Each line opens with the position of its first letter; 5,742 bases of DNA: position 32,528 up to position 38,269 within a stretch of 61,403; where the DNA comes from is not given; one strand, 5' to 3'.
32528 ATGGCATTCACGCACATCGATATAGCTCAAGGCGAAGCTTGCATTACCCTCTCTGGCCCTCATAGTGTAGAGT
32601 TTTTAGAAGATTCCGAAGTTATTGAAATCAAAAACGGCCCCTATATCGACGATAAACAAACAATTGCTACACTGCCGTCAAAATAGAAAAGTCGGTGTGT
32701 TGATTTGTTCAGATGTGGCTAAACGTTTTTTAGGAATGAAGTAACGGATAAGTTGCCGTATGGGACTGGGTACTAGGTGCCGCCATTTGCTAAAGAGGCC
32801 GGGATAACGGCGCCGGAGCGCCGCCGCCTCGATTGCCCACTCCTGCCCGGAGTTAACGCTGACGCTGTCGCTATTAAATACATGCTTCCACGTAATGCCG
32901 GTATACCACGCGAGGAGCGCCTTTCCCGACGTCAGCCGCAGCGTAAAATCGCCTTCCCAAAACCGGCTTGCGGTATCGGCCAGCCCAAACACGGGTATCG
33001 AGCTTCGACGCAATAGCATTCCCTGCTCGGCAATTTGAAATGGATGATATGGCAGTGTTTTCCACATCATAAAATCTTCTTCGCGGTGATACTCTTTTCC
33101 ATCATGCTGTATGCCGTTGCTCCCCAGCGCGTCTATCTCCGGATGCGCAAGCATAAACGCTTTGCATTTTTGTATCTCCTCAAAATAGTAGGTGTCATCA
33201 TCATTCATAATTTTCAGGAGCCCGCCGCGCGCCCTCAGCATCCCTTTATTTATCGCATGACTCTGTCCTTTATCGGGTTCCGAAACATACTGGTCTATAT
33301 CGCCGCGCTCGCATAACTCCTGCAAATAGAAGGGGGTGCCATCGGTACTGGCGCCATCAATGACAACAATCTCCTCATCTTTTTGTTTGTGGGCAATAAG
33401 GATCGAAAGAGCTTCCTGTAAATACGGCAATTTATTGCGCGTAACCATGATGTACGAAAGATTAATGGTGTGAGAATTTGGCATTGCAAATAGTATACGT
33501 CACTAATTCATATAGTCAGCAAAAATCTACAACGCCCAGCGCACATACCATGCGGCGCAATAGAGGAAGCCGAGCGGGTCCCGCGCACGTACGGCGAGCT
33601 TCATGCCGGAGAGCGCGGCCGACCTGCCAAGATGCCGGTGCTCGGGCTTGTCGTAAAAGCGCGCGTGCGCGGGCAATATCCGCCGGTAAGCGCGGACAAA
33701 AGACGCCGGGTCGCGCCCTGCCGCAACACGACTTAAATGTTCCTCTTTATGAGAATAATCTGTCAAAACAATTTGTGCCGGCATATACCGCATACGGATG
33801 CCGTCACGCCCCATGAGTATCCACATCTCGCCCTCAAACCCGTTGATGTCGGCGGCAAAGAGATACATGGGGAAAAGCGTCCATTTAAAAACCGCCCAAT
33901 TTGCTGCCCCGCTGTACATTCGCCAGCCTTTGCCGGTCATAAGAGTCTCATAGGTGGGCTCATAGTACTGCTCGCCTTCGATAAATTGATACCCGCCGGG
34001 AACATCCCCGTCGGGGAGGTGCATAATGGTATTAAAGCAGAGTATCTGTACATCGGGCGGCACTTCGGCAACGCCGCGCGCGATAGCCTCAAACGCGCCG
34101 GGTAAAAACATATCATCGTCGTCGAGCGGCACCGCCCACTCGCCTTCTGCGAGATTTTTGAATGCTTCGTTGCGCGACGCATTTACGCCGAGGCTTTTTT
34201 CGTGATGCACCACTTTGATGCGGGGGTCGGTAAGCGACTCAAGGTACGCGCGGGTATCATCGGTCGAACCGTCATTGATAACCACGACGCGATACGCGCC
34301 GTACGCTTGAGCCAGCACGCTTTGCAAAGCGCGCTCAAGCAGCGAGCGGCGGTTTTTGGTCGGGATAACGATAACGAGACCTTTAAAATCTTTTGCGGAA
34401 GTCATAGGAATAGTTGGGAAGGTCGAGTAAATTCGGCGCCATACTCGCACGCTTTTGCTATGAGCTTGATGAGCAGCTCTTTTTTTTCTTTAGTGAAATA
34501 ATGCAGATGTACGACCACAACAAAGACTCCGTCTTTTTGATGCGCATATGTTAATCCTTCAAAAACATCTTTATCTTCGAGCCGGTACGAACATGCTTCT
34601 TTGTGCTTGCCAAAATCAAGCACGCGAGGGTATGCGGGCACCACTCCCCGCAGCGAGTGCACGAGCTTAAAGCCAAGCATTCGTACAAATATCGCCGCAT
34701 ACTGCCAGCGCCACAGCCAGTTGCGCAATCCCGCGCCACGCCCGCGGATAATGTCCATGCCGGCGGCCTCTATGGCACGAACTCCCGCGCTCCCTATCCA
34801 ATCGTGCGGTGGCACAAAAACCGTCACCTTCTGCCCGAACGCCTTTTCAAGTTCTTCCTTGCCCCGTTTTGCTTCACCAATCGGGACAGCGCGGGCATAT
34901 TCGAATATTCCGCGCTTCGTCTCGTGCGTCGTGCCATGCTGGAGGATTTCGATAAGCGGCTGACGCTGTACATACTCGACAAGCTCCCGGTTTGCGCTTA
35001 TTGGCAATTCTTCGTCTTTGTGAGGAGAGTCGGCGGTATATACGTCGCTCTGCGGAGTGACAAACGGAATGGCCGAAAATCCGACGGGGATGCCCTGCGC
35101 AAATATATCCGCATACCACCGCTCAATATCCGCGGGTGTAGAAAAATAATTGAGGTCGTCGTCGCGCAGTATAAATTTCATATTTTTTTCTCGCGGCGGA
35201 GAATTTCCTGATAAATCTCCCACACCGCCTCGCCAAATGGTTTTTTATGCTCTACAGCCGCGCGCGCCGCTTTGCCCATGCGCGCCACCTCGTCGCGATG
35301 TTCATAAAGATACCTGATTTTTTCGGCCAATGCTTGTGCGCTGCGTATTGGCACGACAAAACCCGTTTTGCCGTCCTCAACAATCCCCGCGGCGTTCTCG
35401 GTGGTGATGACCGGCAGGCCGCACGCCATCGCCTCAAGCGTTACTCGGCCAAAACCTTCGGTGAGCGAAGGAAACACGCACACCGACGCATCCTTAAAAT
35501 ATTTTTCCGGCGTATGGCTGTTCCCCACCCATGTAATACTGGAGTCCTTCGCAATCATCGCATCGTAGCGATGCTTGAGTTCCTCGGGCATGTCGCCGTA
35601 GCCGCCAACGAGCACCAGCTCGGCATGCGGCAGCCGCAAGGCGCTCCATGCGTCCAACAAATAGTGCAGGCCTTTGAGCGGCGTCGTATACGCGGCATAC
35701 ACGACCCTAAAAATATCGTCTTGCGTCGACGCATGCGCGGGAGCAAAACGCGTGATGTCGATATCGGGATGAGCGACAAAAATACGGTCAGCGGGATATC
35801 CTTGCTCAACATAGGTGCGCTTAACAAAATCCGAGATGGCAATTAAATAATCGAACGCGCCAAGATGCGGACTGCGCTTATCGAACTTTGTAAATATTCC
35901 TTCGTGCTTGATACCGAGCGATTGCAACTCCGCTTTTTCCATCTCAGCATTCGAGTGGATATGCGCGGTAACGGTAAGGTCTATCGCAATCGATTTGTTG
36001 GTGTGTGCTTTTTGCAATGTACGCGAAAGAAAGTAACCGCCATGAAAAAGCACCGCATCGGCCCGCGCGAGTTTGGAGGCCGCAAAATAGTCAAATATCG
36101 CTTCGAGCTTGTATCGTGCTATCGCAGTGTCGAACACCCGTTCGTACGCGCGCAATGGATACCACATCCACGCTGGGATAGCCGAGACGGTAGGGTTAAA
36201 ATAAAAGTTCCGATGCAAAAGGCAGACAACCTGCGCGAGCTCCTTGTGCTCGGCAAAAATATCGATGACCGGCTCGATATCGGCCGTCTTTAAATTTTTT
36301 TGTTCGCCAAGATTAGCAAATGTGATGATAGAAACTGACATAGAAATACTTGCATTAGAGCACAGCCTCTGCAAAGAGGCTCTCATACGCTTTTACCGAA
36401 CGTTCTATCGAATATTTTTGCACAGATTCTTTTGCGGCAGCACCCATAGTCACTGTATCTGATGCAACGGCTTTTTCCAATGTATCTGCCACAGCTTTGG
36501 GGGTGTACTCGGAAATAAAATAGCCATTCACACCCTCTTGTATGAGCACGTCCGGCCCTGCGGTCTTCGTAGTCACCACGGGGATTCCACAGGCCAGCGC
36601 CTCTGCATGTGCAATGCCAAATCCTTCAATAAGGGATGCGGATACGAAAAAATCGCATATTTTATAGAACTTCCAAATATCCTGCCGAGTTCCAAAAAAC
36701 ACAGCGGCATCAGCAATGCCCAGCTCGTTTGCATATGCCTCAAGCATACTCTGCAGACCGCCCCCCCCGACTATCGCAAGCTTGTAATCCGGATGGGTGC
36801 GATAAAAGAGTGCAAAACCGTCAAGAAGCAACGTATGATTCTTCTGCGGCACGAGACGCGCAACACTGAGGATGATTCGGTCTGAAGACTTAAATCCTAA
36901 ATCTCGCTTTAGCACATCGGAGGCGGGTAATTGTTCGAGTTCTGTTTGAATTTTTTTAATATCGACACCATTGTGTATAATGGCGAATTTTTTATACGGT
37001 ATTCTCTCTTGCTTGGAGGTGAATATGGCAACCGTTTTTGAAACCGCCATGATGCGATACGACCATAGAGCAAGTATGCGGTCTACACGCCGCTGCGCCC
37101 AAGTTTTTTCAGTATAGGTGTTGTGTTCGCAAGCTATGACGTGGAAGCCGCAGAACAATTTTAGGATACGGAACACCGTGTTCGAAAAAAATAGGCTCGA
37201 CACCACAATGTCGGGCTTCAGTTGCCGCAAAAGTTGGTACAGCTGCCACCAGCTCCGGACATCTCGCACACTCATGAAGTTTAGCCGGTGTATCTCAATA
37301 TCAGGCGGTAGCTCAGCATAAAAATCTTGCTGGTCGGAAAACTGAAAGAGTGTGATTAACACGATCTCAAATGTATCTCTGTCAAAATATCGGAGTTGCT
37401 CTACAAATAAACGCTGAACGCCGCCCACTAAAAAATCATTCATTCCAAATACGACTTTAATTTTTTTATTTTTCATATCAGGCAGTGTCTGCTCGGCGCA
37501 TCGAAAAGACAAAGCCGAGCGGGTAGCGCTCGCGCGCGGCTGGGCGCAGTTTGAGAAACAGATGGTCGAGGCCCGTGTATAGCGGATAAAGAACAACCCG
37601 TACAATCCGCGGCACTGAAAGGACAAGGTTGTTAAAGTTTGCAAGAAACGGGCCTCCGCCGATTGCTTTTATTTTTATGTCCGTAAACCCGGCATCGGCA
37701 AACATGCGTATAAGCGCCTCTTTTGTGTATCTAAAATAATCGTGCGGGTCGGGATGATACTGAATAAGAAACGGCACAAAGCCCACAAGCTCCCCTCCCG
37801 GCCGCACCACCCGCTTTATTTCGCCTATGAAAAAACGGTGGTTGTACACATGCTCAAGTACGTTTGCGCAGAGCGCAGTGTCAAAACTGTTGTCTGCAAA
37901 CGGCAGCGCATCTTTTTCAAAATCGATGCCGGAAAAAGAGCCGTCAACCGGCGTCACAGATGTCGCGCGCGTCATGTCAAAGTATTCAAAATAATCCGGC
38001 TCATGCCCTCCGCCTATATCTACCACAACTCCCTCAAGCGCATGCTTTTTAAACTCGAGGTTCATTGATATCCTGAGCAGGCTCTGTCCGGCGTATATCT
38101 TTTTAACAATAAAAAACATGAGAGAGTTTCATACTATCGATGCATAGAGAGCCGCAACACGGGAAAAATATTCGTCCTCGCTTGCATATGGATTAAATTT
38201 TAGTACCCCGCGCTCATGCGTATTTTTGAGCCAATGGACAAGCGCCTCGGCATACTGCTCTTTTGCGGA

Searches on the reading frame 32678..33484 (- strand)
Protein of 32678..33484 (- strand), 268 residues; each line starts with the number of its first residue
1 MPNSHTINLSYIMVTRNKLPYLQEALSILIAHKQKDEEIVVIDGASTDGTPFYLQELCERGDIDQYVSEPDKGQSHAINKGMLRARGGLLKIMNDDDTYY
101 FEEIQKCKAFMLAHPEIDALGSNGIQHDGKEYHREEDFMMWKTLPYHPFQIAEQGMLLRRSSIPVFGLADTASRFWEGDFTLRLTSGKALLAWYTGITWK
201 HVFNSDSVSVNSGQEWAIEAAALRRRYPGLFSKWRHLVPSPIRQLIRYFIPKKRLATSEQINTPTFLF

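Call 87: search_protein_families(library=pfam, proteins=[window:32678-33484:-], max_evalue=0.00001)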
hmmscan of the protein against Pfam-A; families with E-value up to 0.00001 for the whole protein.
window:32678-33484:- (268 aa): 1 family
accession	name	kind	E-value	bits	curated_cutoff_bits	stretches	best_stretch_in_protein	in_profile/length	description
PF00535.33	Glycos_transf_2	-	1.3e-18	67.9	23.3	1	10-147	1-138/168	Glycosyl transferase family 2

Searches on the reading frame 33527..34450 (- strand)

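Call 87: search_protein_families(library=pfam, proteins=[window:33527-34450:-], max_evalue=0.00001)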
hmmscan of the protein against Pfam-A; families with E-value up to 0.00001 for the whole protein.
window:33527-34450:- (307 aa): 4 families
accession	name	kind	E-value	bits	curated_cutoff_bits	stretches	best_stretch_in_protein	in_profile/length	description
PF00535.33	Glycos_transf_2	-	7.2e-27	94.8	23.3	1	27-136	2-112/168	Glycosyl transferase family 2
PF13641.12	Glyco_tranf_2_3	-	8.6e-13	49.3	27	1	25-127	3-111/230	Glycosyltransferase like family 2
PF13704.12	Glyco_tranf_2_4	-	2.9e-07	31.3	27.5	1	39-115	8-84/98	Glycosyl transferase family 2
PF10111.15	Glyco_tranf_2_2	-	1.9e-06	28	27.3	1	28-125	3-104/276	Glycosyltransferase like family 2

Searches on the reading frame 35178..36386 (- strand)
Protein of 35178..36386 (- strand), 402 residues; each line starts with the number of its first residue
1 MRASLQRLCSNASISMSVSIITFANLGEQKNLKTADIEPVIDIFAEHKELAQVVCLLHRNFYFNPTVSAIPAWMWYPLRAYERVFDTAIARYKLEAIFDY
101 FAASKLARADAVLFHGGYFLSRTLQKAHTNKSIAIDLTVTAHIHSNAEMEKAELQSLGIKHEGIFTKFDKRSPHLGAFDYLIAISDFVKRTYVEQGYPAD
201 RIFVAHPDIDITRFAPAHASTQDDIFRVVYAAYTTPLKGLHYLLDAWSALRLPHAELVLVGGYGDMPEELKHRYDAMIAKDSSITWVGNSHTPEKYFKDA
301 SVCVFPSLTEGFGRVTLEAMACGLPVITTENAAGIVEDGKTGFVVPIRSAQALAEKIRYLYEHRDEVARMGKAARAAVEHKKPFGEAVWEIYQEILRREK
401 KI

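Call 58: search_protein_families(library=pfam, proteins=[window:35178-36386:-], max_evalue=0.00001)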
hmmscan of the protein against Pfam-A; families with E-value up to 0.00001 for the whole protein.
window:35178-36386:- (402 aa): 4 families
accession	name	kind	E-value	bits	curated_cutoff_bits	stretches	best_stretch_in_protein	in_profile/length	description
PF13692.12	Glyco_trans_1_4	-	2.5e-31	109.3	27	1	229-362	5-141/142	Glycosyl transferases group 1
PF00534.26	Glycos_transf_1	-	8.5e-31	107.2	26.4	1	227-375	17-170/172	Glycosyl transferases group 1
PF20706.3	GT4-conflict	-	2.5e-10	40.3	26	1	206-331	178-313/385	Family 4 Glycosyltransferase in conflict systems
PF13524.12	Glyco_trans_1_2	-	9.5e-08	32.5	25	1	314-379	65-130/144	Glycosyl transferase-like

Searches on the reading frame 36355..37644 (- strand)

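Call 58: search_protein_families(library=pfam, proteins=[window:36355-37644:-], max_evalue=0.00001)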
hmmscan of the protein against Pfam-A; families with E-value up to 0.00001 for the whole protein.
window:36355-37644:- (429 aa): 5 families
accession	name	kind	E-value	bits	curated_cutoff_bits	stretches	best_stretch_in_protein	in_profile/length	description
PF00534.26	Glycos_transf_1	-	1.6e-38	132.4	26.4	1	245-396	5-159/172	Glycosyl transferases group 1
PF13692.12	Glyco_trans_1_4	-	1.4e-27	97.1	27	1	256-392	2-139/142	Glycosyl transferases group 1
PF13439.12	Glyco_transf_4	-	1.8e-15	57.8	28.5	1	73-230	1-169/170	Glycosyltransferase Family 4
PF13579.12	Glyco_trans_4_4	-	2.2e-08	35.1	29.7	1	74-211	1-144/158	Glycosyl transferase 4-like domain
PF20706.3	GT4-conflict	-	1.8e-06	27.7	26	1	312-408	264-355/385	Family 4 Glycosyltransferase in conflict systems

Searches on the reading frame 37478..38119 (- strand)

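Call 58: search_protein_families(library=pfam, proteins=[window:37478-38119:-], max_evalue=0.00001)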
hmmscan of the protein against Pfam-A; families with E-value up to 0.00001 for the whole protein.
window:37478-38119:- (213 aa): 3 families
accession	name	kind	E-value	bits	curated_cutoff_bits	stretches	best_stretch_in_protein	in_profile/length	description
PF08241.18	Methyltransf_11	-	1e-11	45.8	21.2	1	66-112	50-94/95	Methyltransferase domain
PF13489.12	Methyltransf_23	-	2.7e-08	34.1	27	1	23-147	17-161/164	Methyltransferase domain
PF13649.12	Methyltransf_25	-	3.6e-06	28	27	1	66-109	54-97/97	Methyltransferase domain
